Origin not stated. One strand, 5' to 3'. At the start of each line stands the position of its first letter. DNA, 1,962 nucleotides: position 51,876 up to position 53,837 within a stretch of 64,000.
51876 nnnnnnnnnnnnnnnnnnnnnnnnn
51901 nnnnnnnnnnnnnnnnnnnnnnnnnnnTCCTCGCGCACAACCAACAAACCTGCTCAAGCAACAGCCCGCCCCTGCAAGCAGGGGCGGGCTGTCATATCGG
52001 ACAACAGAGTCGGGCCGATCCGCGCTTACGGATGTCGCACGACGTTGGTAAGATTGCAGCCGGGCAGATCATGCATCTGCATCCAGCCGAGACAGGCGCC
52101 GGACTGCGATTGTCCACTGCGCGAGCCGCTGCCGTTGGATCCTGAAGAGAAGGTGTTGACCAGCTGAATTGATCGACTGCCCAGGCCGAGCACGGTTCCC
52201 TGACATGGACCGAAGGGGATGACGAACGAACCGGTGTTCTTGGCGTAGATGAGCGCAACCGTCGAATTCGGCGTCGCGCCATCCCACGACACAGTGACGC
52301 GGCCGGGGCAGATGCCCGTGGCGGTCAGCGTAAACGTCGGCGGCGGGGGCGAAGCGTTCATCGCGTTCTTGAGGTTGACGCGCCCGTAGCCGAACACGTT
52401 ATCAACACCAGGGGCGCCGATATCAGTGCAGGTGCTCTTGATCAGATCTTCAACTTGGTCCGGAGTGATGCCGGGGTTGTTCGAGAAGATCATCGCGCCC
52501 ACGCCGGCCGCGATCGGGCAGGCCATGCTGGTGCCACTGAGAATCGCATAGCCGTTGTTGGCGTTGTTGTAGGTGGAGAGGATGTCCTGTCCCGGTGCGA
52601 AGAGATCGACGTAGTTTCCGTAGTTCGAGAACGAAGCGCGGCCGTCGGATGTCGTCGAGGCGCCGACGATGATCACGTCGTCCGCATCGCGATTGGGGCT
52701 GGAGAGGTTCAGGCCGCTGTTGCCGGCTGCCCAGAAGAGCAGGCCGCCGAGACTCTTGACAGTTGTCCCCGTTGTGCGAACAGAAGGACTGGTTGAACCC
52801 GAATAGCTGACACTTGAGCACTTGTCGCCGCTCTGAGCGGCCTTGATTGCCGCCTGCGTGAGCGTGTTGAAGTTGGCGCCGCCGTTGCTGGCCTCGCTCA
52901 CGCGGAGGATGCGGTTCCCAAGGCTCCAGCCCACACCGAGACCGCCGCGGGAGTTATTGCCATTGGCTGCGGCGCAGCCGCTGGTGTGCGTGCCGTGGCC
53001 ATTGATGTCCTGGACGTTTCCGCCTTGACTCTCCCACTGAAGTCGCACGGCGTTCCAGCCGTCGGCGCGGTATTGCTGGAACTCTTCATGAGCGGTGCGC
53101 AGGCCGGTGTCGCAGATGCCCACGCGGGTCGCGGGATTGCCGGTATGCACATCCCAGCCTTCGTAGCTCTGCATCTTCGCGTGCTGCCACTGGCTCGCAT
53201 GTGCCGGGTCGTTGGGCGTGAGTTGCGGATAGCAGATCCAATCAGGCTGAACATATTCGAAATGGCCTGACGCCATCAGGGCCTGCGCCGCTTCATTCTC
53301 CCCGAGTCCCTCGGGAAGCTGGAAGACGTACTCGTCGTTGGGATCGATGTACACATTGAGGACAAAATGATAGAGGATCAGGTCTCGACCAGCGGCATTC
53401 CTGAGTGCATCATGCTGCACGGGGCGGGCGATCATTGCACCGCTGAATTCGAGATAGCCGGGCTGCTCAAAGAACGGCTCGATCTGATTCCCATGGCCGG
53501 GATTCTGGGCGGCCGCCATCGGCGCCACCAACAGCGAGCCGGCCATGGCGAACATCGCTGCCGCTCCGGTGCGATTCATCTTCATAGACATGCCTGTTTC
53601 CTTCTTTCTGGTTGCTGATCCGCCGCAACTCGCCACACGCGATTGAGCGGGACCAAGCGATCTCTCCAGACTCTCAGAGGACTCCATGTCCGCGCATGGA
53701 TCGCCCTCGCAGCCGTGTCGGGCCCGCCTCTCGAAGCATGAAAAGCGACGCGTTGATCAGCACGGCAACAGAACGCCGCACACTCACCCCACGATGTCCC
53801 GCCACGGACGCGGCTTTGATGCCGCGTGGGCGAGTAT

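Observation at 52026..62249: Unassigned ~100-aa cysteine-bearing C-terminal module shared by two S8 peptidases and a Kelch propeller, next to a PEP-CTERM-type protein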

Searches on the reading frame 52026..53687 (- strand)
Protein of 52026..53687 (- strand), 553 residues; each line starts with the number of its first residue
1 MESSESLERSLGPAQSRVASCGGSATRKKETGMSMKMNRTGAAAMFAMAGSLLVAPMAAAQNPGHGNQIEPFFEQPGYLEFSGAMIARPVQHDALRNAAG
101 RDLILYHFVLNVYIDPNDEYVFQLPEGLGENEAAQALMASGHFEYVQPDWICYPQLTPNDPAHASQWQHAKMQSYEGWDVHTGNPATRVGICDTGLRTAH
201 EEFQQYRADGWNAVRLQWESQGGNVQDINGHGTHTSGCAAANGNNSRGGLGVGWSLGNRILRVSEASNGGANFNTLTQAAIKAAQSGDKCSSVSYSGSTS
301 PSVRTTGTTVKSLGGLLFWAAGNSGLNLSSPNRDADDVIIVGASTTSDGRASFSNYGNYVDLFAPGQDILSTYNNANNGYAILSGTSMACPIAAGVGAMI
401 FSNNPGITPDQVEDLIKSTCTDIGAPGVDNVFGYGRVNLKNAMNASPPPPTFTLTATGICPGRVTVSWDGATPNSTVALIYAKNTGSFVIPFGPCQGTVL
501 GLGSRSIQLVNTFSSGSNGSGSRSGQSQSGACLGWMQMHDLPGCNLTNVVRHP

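Call 6: search_protein_families(library=pfam, proteins=[window:52026-53687:-], max_evalue=0.1)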
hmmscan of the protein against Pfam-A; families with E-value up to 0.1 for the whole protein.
window:52026-53687:- (553 aa): 1 family
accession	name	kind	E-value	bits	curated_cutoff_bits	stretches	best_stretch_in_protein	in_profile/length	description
PF00082.27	Peptidase_S8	-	2.5e-38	132.5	21.8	1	187-435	4-288/288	Subtilase family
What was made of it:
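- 52026..53687 (-): S8-1: secreted subtilase (S8 peptidase) with the C-terminal module. The probable true start is M33 at 53591. Call 6 (PF00082, 2.5e-38, residues 187-435).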

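Call 7: search_protein_families(library=ncbifam, proteins=[window:52026-53687:-], max_evalue=0.1)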
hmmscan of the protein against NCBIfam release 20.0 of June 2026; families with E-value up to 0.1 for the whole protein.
window:52026-53687:- (553 aa): 6 families
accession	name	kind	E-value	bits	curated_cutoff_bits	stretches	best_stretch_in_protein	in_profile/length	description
TIGR03921.1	T7SS_mycosin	equivalog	1.5e-30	106.6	278.75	1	177-451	6-293/353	type VII secretion-associated serine protease mycosin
NF033595.1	denti_PrtP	equivalog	1.9e-29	102.8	300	2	320-445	372-504/606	dentilisin complex serine proteinase subunit PrtP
NF051851.1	AtpSerPepEprS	equivalog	1.5e-06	26.6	1700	1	338-444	257-364/988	autotransporter serine peptidase EprS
TIGR03895.1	protease_PatA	subfamily_domain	2.8e-06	26.4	421.05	1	316-404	91-180/606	PatA/PatG family cyanobactin maturation protease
NF040809.1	germ_prot_CspBA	exception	0.00073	17.3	1250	1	335-401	402-473/1099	bifunctional germination protease/germinant receptor pseudoprotease CspBA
NF040553.1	SGO_0316_fam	subfamily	0.0014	16.3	1400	1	361-429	670-740/1486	SGO_0316/SGO_0317 family LPXTG-anchored serine peptidase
